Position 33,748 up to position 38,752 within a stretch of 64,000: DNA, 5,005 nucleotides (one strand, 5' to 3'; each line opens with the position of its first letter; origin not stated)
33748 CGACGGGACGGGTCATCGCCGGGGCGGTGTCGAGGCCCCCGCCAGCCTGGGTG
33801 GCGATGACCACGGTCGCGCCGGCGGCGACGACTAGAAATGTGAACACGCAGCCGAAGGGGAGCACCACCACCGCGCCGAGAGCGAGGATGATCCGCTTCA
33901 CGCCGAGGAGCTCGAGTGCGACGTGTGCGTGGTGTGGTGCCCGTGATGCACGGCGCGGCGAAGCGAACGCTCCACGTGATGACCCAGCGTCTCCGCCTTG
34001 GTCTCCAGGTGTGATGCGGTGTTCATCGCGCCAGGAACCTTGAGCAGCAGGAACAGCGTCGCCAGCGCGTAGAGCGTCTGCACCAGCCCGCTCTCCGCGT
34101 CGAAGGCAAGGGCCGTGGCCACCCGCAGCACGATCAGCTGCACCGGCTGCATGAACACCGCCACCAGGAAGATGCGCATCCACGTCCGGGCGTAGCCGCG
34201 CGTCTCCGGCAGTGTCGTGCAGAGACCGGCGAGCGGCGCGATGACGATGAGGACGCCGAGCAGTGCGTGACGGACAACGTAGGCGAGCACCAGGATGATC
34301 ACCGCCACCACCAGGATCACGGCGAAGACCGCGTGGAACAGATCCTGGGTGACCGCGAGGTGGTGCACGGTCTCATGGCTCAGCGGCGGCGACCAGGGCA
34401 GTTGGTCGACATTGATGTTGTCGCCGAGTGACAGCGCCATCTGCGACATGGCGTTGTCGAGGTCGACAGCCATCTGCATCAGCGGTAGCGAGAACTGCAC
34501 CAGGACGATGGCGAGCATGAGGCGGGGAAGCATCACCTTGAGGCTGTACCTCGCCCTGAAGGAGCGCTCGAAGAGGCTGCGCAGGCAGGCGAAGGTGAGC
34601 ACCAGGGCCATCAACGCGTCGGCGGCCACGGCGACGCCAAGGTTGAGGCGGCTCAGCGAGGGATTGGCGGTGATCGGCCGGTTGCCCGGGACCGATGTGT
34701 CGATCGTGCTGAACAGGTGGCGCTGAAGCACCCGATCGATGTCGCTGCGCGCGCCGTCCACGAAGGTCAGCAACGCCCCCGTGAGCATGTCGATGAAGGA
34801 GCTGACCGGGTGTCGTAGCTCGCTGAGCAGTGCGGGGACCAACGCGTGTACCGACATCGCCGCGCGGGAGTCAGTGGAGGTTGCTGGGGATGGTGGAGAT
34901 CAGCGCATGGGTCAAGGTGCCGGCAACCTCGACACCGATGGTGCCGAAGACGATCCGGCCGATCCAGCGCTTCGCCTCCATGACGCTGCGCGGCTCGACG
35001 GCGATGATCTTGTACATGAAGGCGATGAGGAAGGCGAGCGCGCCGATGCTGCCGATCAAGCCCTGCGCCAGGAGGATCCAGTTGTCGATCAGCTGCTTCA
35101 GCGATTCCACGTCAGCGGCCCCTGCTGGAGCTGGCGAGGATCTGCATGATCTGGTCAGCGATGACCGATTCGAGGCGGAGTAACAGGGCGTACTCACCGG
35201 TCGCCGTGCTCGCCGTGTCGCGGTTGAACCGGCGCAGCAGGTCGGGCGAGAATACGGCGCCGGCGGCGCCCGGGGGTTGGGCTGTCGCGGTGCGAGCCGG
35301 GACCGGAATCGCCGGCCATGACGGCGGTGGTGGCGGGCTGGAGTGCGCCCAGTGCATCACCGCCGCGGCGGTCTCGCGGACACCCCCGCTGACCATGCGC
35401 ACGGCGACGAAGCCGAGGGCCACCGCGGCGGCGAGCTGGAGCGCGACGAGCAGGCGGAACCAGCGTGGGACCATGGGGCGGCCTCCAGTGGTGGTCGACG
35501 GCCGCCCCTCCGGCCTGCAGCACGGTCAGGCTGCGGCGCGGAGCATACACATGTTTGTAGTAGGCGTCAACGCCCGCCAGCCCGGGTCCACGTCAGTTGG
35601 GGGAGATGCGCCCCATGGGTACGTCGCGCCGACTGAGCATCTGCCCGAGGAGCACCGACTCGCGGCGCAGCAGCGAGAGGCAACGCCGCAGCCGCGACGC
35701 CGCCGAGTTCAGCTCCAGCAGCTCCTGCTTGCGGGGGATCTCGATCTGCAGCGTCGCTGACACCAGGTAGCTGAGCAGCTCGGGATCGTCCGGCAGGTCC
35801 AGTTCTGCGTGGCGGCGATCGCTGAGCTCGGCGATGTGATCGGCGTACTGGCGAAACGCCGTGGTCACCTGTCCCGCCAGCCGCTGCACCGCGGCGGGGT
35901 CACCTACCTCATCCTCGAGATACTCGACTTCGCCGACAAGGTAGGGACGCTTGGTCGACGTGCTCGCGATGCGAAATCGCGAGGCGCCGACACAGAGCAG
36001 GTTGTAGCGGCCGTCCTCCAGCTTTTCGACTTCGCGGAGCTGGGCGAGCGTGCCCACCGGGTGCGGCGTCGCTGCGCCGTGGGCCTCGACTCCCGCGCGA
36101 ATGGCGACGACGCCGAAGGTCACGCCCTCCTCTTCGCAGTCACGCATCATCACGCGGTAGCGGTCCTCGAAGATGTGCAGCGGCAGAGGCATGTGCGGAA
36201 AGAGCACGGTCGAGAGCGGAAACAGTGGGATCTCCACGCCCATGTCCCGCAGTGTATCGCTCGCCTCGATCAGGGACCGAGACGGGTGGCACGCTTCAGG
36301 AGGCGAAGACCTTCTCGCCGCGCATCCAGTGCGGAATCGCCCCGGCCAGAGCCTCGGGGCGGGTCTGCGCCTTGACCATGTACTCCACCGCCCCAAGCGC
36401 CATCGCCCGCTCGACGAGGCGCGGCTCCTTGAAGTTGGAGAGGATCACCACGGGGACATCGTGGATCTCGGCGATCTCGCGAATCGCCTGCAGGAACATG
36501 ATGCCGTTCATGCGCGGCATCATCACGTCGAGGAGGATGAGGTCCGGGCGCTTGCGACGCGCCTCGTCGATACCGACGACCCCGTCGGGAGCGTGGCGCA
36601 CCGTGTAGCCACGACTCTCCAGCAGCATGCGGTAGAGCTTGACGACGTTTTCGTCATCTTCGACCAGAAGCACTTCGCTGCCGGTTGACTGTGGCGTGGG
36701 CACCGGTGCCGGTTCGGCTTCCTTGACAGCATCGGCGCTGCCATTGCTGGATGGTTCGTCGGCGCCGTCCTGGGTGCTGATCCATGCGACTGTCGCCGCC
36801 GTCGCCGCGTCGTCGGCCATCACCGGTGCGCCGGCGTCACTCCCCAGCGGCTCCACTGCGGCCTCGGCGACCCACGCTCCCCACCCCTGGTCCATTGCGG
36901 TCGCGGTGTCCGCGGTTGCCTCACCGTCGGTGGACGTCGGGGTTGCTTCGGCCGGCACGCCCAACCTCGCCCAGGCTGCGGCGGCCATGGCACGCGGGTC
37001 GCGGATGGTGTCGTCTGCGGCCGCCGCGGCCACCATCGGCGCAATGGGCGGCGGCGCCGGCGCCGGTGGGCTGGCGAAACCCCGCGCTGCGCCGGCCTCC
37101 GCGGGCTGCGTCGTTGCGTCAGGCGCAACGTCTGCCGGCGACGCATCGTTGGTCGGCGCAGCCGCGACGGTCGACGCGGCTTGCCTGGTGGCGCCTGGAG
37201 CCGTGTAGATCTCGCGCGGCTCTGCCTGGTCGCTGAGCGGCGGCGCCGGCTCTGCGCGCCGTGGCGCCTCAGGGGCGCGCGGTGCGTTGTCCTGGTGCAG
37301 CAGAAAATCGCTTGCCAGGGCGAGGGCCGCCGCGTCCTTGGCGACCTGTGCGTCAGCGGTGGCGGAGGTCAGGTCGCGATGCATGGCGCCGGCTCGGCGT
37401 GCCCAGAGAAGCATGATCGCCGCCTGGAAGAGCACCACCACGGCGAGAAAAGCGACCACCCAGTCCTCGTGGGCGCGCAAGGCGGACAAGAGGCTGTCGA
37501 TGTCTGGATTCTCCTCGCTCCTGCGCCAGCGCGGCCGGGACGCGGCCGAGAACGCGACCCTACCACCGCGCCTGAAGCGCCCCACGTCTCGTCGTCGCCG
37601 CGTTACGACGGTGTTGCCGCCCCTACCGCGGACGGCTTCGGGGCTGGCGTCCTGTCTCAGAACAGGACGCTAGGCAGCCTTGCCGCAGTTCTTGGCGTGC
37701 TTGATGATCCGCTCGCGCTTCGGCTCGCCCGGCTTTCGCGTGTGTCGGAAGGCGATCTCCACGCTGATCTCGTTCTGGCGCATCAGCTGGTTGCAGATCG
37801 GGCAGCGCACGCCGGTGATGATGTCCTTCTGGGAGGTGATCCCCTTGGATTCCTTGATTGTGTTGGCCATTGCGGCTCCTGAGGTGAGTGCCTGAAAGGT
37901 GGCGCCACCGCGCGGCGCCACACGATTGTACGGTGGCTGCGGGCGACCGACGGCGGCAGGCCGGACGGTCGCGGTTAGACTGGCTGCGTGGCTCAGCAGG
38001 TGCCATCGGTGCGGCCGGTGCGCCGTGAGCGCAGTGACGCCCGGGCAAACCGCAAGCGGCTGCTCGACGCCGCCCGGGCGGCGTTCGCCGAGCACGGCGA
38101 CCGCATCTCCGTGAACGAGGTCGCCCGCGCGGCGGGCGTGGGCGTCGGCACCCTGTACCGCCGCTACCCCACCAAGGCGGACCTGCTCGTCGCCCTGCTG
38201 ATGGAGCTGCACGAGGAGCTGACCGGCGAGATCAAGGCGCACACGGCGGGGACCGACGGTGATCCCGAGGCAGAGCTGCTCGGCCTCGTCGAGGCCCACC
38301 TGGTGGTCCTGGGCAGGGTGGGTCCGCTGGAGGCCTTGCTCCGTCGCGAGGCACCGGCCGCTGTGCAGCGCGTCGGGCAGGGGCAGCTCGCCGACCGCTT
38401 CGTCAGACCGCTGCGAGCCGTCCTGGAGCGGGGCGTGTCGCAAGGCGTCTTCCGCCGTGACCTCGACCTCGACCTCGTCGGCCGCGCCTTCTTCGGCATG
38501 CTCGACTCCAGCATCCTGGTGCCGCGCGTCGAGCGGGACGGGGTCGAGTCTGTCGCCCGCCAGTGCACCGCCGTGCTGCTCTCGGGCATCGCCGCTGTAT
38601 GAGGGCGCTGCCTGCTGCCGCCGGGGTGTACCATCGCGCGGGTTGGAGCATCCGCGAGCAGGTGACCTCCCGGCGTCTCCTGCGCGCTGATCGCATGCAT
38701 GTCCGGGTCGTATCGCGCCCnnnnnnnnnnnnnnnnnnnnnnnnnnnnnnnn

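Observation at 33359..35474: ATPase-less VirB2-like / VirB6-like / M23 hydrolase cassette, translationally coupled, in a core-gene context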

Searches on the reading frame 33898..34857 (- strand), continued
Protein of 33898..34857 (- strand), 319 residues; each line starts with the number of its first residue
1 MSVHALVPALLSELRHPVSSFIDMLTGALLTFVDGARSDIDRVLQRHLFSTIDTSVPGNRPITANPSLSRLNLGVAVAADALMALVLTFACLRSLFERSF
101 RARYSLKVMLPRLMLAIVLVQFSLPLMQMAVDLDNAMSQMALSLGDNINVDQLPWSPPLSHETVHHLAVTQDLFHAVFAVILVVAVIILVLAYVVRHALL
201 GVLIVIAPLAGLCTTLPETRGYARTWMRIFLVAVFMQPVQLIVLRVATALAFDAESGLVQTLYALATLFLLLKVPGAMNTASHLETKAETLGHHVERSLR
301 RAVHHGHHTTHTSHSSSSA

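Call 83: find_homologous_proteins(query=L069:707-2962:+, max_evalue=1e-10)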
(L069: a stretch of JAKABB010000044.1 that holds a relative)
Query L069:707-2962:+ (751 aa): 7 proteins with E <= 1e-10 among 8000 candidates.
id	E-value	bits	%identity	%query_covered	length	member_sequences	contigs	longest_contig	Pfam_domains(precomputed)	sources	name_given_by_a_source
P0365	0.0e+0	1492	100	91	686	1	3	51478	PF19044.7,PF01935.24,PF12846.14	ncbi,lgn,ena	-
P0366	0.0e+0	1205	83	90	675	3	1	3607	PF19044.7,PF01935.24,PF12846.14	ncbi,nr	ncbi:MAG TPA: DUF87 domain-containing protein, partial [Candidatus Dormibacteraeota bacterium]|nr:DU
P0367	3.5e-193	662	54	87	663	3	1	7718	PF19044.7,PF12846.14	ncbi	-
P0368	7.2e-172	592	52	83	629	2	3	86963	PF19044.7,PF01935.24,PF12846.14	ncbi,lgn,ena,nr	ncbi:MAG TPA: DUF87 domain-containing protein [Candidatus Micrarchaeia archaeon]|nr:DUF87 domain-con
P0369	5.6e-169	582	52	80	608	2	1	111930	PF19044.7,PF01935.24,PF12846.14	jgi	-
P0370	9.5e-122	426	40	87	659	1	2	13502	PF19044.7,PF01935.24,PF12846.14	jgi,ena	-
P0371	8.4e-102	360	39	79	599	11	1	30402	PF19044.7,PF01935.24,PF12846.14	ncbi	ncbi:MAG: DUF87 domain-containing protein, partial [Candidatus Dormibacteria bacterium]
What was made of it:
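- Tried and rejected: The L069-type VirB4 used as a query: only 7 clusters, none on contigs of the window's clade (call 83).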

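Call 98: search_protein_families(library=phrogs, proteins=[window:33898-34857:-], max_evalue=0.01)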
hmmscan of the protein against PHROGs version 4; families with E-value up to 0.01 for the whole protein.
window:33898-34857:- (319 aa): 0 families

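Call 99: search_protein_families(library=padloc, proteins=[window:33898-34857:-], max_evalue=0.01)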
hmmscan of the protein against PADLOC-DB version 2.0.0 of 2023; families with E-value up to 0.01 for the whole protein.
window:33898-34857:- (319 aa): 0 families

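Call 105: search_solved_structures(query=A6, max_evalue=0.001)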
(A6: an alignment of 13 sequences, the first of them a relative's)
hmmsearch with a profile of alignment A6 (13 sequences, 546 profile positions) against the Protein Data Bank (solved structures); distinct sequences matched with E-value up to 0.001: 7.
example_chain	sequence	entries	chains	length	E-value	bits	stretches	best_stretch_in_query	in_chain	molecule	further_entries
4ag5_A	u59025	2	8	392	6.2e-52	180.2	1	193-539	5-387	TYPE IV SECRETORY PATHWAY VIRB4 COMPONENTS-LIKE PROTEIN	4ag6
7o41_A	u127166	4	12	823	8.3e-10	41.1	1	115-508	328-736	TrwK protein | Type IV secretion system protein virB4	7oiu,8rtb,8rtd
7o43_A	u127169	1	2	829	8.5e-10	41.1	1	115-508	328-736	TrwK protein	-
7o42_A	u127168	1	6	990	1.3e-09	40.4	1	151-508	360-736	TrwK protein,Protein hcp1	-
3cmu_A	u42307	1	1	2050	4.6e-06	28.7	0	226-282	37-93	Protein recA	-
3cmt_A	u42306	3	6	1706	4.2e-05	25.6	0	226-282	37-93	Protein recA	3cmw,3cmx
3cmv_A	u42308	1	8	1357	0.00064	21.7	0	226-282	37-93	Protein recA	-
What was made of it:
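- The VirB4-like family matches VirB4 4AG5 (E=6e-52) and TrwK (E=8e-10) (call 105).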

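Call 106: search_solved_structures(query=A1, max_evalue=1)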
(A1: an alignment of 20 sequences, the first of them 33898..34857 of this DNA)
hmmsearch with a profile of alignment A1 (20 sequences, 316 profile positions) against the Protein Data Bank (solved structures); distinct sequences matched with E-value up to 1: 1.
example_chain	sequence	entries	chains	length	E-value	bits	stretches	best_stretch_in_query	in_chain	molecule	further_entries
6s9o_A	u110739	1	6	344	0.94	11.7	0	5-44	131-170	designed Armadillo repeat protein with internal Lock1 fused to target peptide KRKRKLKFKR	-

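Call 115: find_related_loci(query=A1, collection=viral_contigs, flank=5000)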
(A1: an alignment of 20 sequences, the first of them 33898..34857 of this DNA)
Query A1 (319 aa) in viral_contigs; peptide patterns used: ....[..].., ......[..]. (x = any residue, [..] = any of these).
33 stretches matched a pattern, but none encodes a relative of the query by tblastn (E <= 1e-3).
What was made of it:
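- Tried and rejected: TrbL profile against IMG/VR viral contigs: no relative (call 115).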

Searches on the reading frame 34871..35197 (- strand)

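Call 4: search_protein_families(library=pfam, proteins=[window:34871-35197:-], max_evalue=1)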
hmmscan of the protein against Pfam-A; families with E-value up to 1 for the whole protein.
window:34871-35197:- (108 aa): 1 family
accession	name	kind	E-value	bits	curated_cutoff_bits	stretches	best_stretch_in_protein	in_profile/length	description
PF18895.5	T4SS_pilin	-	0.02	15.4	26.6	1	30-97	2-69/71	Type IV secretion system pilin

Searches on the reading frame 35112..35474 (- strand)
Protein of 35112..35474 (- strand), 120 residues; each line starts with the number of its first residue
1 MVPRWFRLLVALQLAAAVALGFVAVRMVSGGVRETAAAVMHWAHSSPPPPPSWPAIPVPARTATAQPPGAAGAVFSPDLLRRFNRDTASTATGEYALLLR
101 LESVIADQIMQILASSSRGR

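Call 4: search_protein_families(library=pfam, proteins=[window:35112-35474:-], max_evalue=1)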
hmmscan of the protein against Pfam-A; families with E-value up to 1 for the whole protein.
window:35112-35474:- (120 aa): 0 families

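Call 23: search_protein_families(library=ncbifam, proteins=[window:35112-35474:-], max_evalue=1)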
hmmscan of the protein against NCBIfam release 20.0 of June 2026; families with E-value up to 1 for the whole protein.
window:35112-35474:- (120 aa): 0 families

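Call 98: search_protein_families(library=phrogs, proteins=[window:35112-35474:-], max_evalue=0.01)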
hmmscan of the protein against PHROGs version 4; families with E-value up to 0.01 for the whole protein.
window:35112-35474:- (120 aa): 0 families

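Call 99: search_protein_families(library=padloc, proteins=[window:35112-35474:-], max_evalue=0.01)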
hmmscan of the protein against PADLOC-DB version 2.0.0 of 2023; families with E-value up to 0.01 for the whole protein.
window:35112-35474:- (120 aa): 0 families

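Call 109: search_solved_structures(query=A7, max_evalue=5)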
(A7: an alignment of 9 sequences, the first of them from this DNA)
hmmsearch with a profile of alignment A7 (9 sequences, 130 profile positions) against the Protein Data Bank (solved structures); distinct sequences matched with E-value up to 5: 1.
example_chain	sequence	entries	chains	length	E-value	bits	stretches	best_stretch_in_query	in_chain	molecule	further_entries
7r6r_A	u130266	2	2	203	0.12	16.2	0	27-55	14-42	Immunity repressor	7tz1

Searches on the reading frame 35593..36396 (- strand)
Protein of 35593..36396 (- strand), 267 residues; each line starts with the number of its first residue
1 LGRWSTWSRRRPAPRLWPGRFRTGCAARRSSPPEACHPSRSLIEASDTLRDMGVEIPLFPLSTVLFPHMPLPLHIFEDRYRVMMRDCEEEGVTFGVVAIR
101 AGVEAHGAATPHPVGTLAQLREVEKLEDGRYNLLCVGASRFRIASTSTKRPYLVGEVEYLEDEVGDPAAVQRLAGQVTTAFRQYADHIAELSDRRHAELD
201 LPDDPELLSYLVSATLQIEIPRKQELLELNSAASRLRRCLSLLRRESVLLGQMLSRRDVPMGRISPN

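Call 4: search_protein_families(library=pfam, proteins=[window:35593-36396:-], max_evalue=1)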
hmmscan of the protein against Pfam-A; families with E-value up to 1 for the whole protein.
window:35593-36396:- (267 aa): 2 families
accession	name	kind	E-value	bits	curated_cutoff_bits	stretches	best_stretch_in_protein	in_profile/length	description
PF02190.22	LON_substr_bdg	-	1.9e-40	139.4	28.7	1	55-245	1-200/200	ATP-dependent protease La (LON) substrate-binding domain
PF19380.4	DUF5955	-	0.0063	17.3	27.1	0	169-201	7-39/88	Family of unknown function (DUF5955)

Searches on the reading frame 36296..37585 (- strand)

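Call 4: search_protein_families(library=pfam, proteins=[window:36296-37585:-], max_evalue=1)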
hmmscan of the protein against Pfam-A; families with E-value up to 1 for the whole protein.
window:36296-37585:- (429 aa): 1 family
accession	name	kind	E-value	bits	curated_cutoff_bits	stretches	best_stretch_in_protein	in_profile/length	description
PF00072.30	Response_reg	-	2.9e-24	85.8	30.2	1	305-411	1-105/111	Response regulator receiver domain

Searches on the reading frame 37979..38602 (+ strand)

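Call 101: search_protein_families(library=pfam, proteins=[window:37979-38602:+], max_evalue=0.001)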
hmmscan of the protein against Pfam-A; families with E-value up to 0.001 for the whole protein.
window:37979-38602:+ (207 aa): 3 families
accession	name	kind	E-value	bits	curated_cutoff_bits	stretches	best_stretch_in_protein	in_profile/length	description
PF00440.29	TetR_N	-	7.2e-13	48.5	24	1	28-73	1-47/47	Bacterial regulatory proteins, tetR family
PF17932.6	TetR_C_24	-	6.9e-06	26.8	26.4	1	94-177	2-86/114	Tetracyclin repressor-like, C-terminal domain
PF17938.6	TetR_C_29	-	0.00036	21.1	26.2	1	135-164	44-73/119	Tetracyclin repressor-like, C-terminal domain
